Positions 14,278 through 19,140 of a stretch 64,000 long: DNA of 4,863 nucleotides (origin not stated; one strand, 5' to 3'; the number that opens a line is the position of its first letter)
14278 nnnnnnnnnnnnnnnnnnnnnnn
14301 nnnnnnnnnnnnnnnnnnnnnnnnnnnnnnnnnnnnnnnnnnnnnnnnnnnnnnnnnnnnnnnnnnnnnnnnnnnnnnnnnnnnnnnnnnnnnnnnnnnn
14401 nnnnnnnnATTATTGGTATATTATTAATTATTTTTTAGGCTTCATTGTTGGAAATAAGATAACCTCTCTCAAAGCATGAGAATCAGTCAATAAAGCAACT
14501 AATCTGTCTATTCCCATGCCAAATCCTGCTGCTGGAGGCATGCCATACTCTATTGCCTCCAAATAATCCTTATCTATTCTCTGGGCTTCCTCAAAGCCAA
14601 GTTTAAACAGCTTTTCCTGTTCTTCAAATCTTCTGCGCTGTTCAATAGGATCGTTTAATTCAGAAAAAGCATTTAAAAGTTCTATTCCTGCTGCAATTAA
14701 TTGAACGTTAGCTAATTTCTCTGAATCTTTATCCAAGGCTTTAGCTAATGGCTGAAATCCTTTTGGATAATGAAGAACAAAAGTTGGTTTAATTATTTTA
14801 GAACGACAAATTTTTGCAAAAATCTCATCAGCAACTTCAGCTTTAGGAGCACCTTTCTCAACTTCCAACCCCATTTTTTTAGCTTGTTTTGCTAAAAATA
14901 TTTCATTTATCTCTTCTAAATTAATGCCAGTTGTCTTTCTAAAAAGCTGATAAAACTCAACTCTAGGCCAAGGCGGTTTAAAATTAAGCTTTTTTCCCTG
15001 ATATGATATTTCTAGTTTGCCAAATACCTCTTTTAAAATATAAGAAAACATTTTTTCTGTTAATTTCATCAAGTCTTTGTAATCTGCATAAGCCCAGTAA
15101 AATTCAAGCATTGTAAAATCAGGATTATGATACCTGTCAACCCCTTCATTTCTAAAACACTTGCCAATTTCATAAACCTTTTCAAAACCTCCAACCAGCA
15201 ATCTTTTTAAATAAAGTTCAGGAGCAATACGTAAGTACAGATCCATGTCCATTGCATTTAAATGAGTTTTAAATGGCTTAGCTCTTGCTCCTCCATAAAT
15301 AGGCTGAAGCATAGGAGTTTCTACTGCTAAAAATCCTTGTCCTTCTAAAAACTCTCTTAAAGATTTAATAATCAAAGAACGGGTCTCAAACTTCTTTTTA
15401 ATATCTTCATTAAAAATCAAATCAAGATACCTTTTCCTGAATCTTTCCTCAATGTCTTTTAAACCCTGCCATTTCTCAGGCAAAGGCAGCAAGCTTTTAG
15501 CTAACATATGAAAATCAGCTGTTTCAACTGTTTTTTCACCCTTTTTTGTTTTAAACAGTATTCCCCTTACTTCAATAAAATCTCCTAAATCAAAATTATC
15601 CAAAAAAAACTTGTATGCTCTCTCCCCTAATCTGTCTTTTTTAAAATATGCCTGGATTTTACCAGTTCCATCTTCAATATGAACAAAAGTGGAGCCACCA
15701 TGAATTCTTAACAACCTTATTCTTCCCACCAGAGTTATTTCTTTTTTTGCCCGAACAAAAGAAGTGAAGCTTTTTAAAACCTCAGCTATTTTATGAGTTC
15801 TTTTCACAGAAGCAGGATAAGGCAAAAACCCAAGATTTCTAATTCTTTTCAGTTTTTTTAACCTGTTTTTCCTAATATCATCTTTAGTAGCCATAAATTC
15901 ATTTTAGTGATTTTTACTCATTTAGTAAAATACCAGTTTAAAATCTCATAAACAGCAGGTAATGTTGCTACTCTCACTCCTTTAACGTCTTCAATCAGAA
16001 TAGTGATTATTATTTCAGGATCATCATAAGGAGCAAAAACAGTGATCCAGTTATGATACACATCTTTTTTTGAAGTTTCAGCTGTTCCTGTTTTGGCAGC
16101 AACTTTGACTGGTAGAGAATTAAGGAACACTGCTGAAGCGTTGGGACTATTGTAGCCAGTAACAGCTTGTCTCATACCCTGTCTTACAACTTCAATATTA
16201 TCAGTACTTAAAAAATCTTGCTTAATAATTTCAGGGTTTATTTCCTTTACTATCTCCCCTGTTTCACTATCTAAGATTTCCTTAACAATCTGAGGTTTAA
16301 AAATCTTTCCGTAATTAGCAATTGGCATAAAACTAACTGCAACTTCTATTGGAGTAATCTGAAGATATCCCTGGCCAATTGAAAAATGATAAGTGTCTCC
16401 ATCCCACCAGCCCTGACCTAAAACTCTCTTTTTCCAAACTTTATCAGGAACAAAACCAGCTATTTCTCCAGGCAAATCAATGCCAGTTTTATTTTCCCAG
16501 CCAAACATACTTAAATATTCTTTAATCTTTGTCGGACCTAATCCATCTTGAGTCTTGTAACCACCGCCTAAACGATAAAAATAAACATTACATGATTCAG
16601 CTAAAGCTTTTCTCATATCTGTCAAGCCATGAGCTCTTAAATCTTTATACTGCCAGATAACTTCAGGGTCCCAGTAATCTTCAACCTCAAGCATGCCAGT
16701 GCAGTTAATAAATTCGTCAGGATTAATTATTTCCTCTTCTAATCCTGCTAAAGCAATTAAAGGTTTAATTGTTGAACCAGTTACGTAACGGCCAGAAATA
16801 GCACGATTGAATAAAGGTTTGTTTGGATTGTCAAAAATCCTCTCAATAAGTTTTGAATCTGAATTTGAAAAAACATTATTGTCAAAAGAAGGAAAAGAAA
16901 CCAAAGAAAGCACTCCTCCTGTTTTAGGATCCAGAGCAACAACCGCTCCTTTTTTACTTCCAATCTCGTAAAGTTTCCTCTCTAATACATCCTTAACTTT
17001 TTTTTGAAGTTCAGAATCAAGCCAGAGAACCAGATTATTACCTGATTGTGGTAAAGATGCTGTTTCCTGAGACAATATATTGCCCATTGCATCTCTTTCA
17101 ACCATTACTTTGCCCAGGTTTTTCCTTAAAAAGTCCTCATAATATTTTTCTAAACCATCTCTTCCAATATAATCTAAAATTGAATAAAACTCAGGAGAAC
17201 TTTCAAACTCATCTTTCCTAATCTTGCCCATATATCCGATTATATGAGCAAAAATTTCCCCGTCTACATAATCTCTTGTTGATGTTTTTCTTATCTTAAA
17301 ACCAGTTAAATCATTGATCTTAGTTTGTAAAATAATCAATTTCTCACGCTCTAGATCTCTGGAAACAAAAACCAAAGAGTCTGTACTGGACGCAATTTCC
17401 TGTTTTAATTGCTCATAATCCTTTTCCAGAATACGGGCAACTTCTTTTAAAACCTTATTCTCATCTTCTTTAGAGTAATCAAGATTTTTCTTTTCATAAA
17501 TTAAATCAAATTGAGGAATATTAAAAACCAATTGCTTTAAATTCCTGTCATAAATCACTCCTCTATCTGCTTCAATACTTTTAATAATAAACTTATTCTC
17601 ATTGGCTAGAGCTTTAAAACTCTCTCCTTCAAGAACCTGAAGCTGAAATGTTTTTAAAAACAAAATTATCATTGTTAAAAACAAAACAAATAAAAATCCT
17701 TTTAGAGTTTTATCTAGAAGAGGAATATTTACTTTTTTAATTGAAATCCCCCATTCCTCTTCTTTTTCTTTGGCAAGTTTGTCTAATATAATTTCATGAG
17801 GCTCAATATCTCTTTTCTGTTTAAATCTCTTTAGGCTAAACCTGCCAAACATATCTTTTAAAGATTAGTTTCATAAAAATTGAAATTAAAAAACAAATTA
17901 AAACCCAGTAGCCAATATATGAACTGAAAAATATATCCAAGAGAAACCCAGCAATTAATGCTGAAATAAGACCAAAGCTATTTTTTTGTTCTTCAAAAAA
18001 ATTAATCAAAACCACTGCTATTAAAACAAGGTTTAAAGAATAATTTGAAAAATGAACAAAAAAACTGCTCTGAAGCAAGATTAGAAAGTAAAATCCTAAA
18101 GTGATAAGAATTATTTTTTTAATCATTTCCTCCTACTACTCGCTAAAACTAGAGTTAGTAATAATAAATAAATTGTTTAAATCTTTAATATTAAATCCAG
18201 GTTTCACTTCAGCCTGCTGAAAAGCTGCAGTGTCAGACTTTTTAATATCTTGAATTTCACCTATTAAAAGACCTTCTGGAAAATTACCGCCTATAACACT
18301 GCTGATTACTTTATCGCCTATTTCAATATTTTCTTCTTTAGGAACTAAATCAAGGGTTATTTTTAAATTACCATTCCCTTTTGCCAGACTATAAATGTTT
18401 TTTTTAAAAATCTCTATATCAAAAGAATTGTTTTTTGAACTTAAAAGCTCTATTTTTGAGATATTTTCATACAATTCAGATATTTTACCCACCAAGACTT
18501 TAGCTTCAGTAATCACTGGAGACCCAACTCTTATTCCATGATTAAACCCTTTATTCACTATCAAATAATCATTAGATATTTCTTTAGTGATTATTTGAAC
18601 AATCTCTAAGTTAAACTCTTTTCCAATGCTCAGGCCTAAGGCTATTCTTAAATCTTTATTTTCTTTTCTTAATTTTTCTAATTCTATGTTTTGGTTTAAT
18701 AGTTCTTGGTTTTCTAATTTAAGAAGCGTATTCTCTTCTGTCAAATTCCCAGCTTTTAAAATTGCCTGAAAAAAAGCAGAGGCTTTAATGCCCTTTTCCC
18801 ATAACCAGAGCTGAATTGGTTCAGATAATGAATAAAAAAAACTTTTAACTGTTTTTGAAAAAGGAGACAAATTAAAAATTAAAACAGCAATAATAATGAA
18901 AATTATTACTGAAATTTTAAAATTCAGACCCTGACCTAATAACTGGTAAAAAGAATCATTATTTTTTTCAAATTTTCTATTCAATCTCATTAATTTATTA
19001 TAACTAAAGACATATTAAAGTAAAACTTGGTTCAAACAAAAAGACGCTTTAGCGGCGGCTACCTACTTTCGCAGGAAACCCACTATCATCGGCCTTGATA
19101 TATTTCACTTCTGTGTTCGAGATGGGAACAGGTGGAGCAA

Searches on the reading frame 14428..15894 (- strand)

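Call 78: search_protein_families(library=pfam, proteins=[window:14428-15894:-], max_evalue=0.0001)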
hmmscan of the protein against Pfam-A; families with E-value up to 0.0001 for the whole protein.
window:14428-15894:- (488 aa): 3 families
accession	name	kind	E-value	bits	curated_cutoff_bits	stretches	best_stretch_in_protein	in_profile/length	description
PF00152.25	tRNA-synt_2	-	5.3e-88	295.5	25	1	148-484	2-307/308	tRNA synthetases class II (D, K and N)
PF01336.31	tRNA_anti-codon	-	8.1e-14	51.8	27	1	53-124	1-68/75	OB-fold nucleic acid binding domain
PF01409.25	tRNA-synt_2d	-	1e-06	28.9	19.8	0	239-316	104-180/246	tRNA synthetases class II core domain (F)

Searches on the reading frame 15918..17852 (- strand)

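Call 78: search_protein_families(library=pfam, proteins=[window:15918-17852:-], max_evalue=0.0001)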
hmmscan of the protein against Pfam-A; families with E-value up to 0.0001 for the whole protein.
window:15918-17852:- (644 aa): 2 families
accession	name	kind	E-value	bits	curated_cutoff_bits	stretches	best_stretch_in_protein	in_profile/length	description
PF00905.27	Transpeptidase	-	3.3e-61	207.6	22.1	1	302-624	1-282/299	Penicillin binding protein transpeptidase domain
PF03717.20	PBP_dimer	-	1.3e-34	120.6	24.4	1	93-262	2-178/180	Penicillin-binding Protein dimerisation domain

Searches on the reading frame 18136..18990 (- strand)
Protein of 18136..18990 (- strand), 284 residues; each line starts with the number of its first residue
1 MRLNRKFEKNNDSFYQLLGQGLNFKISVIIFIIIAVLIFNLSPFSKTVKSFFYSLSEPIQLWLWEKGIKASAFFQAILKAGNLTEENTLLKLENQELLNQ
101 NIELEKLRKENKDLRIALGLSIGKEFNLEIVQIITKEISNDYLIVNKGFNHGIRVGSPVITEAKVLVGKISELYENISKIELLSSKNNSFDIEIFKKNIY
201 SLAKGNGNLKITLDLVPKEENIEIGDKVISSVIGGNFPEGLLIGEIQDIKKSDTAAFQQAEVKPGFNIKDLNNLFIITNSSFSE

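Call 78: search_protein_families(library=pfam, proteins=[window:18136-18990:-], max_evalue=0.0001)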
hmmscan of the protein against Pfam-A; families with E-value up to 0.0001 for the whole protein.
window:18136-18990:- (284 aa): 1 family
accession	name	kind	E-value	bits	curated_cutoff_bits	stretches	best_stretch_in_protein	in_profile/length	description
PF04085.20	MreC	-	4.1e-32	111.4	28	1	139-278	9-147/147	Rod shape-determining protein MreC, barrel core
